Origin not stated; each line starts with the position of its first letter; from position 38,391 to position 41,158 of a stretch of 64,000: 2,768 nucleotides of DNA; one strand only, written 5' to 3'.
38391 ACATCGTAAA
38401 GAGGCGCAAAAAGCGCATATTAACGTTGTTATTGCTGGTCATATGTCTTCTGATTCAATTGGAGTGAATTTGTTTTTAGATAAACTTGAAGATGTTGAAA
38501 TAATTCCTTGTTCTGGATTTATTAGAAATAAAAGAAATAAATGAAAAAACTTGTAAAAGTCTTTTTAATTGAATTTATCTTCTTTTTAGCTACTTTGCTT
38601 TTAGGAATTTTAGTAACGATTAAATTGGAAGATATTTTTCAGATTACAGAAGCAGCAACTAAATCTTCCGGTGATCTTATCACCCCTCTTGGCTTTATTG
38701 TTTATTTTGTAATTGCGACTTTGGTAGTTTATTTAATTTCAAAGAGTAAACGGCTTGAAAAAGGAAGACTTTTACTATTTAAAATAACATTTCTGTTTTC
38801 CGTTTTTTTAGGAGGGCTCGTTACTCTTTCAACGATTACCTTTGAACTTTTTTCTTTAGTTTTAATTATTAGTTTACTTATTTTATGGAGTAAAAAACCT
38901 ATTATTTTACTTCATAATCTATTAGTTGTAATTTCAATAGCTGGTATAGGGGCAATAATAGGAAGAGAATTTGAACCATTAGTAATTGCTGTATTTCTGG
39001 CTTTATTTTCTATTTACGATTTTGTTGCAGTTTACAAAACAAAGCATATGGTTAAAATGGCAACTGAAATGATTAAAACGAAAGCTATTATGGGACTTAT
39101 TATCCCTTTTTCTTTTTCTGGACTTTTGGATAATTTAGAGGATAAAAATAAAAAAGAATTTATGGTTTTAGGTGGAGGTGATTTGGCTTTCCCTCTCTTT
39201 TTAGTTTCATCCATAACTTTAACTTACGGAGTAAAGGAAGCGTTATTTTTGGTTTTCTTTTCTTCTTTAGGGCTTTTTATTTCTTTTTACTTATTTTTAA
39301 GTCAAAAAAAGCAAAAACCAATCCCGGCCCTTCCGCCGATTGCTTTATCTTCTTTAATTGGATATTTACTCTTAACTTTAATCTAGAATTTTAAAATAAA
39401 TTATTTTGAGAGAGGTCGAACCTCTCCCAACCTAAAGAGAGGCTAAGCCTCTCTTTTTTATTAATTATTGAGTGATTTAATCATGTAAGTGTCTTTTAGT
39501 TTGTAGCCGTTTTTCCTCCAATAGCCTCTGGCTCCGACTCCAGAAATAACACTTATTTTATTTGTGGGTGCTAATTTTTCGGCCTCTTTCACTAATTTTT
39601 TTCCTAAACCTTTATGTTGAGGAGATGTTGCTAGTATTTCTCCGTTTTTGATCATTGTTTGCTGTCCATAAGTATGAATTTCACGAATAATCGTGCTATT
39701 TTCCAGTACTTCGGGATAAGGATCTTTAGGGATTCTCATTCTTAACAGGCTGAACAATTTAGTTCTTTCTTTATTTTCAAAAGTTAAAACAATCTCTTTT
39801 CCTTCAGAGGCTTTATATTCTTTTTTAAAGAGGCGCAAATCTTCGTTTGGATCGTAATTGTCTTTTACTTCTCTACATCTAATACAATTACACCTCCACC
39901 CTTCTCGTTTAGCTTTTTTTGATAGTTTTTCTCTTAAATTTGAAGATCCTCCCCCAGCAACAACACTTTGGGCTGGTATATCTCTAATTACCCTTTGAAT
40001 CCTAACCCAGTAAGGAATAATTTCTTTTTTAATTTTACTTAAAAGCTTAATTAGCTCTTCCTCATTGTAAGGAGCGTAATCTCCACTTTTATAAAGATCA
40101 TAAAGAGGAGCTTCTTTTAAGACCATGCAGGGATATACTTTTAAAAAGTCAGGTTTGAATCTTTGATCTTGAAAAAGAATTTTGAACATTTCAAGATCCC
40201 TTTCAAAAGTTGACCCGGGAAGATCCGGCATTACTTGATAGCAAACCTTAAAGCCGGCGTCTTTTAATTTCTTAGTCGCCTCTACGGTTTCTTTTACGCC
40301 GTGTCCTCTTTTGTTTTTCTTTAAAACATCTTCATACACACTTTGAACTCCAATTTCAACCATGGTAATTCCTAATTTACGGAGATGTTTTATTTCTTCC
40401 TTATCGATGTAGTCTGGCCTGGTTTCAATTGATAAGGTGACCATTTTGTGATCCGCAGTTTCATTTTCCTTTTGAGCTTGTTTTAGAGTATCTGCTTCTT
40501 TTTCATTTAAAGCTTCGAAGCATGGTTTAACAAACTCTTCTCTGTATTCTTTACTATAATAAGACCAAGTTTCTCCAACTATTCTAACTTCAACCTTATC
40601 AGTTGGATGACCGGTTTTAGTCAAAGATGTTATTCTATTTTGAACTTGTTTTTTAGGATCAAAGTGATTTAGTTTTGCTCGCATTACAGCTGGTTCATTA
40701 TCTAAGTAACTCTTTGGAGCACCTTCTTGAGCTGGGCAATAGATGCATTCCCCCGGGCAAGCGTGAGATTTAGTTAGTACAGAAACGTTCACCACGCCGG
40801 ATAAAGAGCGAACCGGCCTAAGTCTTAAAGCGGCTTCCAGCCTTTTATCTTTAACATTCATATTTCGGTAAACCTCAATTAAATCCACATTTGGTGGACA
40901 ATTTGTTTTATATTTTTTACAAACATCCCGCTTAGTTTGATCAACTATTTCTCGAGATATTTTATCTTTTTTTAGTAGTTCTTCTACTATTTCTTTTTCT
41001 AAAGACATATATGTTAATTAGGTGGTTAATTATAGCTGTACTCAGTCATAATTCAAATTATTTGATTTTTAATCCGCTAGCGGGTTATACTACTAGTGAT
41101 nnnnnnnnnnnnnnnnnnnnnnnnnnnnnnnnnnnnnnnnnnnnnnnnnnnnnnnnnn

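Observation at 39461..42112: Eukaryote/archaea-type wobble-U pathway: divergent Elp3 and Trm9-like methyltransferase, with a translationally coupled Mth938-domain gene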

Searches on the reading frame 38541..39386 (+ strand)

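Call 3: search_protein_families(library=pfam, proteins=[window:38541-39386:+], max_evalue=0.01)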
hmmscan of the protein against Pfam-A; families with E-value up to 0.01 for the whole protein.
window:38541-39386:+ (281 aa): 1 family
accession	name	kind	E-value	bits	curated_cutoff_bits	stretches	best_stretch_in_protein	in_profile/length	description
PF06550.16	SPP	-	6.5e-20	72.2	23.9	1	22-278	7-277/283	Signal-peptide peptidase, presenilin aspartyl protease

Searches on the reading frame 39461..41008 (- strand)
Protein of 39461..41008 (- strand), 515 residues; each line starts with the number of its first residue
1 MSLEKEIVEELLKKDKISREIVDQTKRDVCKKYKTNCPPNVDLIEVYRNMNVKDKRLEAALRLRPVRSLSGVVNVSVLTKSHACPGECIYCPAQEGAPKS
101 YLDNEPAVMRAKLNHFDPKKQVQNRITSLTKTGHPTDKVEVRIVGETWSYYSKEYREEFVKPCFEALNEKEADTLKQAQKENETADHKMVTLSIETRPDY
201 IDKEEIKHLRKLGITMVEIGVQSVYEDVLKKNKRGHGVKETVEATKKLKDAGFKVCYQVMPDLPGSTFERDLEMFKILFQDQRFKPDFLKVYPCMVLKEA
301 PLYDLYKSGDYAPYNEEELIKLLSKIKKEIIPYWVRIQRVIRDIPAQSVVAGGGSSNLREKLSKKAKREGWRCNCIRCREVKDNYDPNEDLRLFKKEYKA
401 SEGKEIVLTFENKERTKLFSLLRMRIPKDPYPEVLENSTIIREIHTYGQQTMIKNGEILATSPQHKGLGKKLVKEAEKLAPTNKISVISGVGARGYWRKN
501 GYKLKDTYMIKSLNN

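Call 3: search_protein_families(library=pfam, proteins=[window:39461-41008:-], max_evalue=0.01)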
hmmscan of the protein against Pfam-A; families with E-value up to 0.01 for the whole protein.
window:39461-41008:- (515 aa): 3 families
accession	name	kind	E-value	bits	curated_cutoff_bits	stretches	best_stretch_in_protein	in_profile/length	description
PF16199.10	Radical_SAM_C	-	1.3e-20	73.7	31.9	1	286-365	1-82/85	Radical_SAM C-terminal domain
PF04055.27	Radical_SAM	-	1.3e-18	68.1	29.5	1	81-270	4-158/166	Radical SAM superfamily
PF23613.1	ELP3_N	-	2.5e-09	37.4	27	1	5-68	6-69/70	ELP3 N-terminal domain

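Call 4: search_protein_families(library=ncbifam, proteins=[window:39461-41008:-], max_evalue=0.01)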
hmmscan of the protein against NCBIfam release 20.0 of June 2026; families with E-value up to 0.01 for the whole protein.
window:39461-41008:- (515 aa): 25 families
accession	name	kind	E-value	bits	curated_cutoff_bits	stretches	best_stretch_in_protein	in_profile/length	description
TIGR01211.1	ELP3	subfamily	3.5e-166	553.8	350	1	6-513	1-522/522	tRNA uridine(34) 5-carboxymethylaminomethyl modification radical SAM/GNAT enzyme Elp3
TIGR01212.1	TIGR01212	equivalog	6.7e-24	84.5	180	1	173-356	94-276/302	tRNA modification radical SAM protein MnmL/YtqA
NF006067.1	PRK08208.1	equivalog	3.6e-11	42.7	380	1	167-303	102-236/427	STM4012 family radical SAM protein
TIGR00539.1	hemN_rel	equivalog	3.7e-11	42.7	205.4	1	188-307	85-202/361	radical SAM family heme chaperone HemW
NF005133.0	PRK06582.1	equivalog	2.4e-09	36.7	597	1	189-317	97-222/390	coproporphyrinogen III oxidase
TIGR04013.1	B12_SAM_MJ_1487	hypoth_equivalog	8.9e-09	34.6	251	1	191-269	242-321/382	TIGR04013 family B12-binding domain/radical SAM domain-containing protein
TIGR03994.1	rSAM_HemZ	equivalog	1.6e-08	34.1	321.4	1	189-335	172-320/401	coproporphyrinogen dehydrogenase HemZ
NF004567.0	PRK05904.1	equivalog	2e-08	33.8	355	1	166-268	69-169/353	coproporphyrinogen III oxidase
TIGR01210.1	TIGR01210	equivalog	3.9e-07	29.6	212.15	1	185-260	98-177/313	archaeosine biosynthesis radical SAM protein RaSEA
NF006060.0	PRK08207.1-3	equivalog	4.3e-07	29.1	653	1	168-327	219-378/477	coproporphyrinogen III oxidase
TIGR00538.1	hemN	equivalog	1.5e-06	27.3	324.95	1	168-292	117-238/454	oxygen-independent coproporphyrinogen III oxidase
NF006061.0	PRK08207.1-4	equivalog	2.1e-06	26.8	702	1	191-292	266-366/501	coproporphyrinogen III oxidase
NF006064.0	PRK08207.2-2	equivalog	1.2e-05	24.6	504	1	166-339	213-384/465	coproporphyrinogen III oxidase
NF006385.0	PRK08629.1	equivalog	1.4e-05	24.1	355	1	189-295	132-237/439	coproporphyrinogen III oxidase family protein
TIGR04014.1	B12_SAM_MJ_0865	equivalog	5.7e-05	22.1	360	1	195-284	250-338/434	methyl-coenzyme M reductase glutamine C-methyltransferase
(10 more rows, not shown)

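Call 7: search_solved_structures(query=window:39461-41008:-, max_evalue=0.001, show_alignments=1)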
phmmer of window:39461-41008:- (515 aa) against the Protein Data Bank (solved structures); distinct sequences matched with E-value up to 0.001: 9.
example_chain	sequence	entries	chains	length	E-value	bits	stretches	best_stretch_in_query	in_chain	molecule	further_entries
6ia8_A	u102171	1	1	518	6.7e-127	427.3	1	18-512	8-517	Histone acetyltransferase, ELP3 family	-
6iaz_A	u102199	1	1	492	3.1e-126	425.1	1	55-512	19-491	Histone acetyltransferase, ELP3 family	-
6iad_A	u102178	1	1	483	3.6e-126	424.9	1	55-512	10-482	Histone acetyltransferase, ELP3 family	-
5l7j_A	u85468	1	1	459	9.9e-103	347.6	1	67-513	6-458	ELP3 family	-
6ia6_A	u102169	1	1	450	7.3e-96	325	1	64-513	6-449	ELP3 family, ELP3 family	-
8ptx_C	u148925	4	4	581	6e-95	321.9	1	6-513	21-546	Elongator complex protein 3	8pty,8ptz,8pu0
5l7l_A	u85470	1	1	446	6.2e-95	321.9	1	67-513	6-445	ELP3 family, ELP3 family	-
8avg_C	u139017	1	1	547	3.4e-94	319.4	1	10-513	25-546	Elongator complex protein 3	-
6qk7_C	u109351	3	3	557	3e-91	309.7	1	29-512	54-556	Elongator complex protein 3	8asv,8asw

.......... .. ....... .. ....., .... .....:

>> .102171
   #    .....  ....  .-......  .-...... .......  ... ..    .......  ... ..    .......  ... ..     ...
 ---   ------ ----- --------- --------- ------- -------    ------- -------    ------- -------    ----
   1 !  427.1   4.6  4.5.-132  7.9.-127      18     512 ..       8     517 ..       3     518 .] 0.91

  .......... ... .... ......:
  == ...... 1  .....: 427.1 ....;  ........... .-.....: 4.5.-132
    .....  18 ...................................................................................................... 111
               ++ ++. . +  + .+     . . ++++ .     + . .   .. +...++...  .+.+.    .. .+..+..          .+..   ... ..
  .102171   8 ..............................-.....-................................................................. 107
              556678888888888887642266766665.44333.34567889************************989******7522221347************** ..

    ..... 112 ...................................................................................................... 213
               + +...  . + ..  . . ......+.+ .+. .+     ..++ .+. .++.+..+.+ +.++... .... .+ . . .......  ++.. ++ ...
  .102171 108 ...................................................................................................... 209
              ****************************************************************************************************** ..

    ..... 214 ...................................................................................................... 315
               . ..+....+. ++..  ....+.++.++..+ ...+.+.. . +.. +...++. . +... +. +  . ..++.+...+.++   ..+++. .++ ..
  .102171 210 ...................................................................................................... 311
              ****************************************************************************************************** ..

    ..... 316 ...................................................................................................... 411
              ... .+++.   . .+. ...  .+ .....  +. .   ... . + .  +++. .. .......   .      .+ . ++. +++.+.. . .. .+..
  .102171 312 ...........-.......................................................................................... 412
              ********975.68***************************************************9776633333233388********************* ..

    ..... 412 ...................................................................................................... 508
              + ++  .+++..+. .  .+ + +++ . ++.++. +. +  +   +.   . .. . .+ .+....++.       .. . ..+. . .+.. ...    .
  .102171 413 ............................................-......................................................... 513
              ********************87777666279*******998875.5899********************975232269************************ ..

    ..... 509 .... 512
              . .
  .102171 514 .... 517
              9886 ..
